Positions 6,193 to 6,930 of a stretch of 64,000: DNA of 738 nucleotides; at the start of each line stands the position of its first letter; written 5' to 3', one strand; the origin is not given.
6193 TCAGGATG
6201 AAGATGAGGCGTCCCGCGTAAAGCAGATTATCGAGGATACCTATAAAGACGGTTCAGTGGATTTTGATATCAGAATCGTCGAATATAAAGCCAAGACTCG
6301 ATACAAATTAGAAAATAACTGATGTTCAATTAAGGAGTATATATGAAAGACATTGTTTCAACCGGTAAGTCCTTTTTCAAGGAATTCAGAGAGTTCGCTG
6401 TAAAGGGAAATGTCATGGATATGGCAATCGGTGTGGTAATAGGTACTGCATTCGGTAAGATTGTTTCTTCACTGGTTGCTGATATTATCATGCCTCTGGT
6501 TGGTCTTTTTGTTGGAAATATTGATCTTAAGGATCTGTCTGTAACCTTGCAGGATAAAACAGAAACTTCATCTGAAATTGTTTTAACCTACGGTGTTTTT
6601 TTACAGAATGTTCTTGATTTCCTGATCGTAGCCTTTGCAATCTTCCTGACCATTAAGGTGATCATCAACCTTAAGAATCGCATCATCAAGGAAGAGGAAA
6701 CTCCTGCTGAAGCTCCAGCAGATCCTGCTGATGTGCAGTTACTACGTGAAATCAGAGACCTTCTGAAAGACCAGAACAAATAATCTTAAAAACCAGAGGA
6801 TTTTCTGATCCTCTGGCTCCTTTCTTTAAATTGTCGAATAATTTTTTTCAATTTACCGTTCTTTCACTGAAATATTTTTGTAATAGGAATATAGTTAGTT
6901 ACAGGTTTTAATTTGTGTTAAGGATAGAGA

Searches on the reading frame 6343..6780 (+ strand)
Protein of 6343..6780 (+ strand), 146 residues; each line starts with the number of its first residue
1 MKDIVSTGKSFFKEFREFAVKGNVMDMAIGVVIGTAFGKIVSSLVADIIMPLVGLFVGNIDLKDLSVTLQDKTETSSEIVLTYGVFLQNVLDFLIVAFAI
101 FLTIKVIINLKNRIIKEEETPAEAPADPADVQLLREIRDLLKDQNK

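Call 69: search_protein_families(library=pfam, proteins=[window:6343-6780:+])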
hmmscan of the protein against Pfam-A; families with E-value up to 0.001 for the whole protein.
window:6343-6780:+ (146 aa): 1 family
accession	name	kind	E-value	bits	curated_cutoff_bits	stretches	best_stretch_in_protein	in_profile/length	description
PF01741.23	MscL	-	1e-43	149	27.4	1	11-142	1-123/123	Large-conductance mechanosensitive channel, MscL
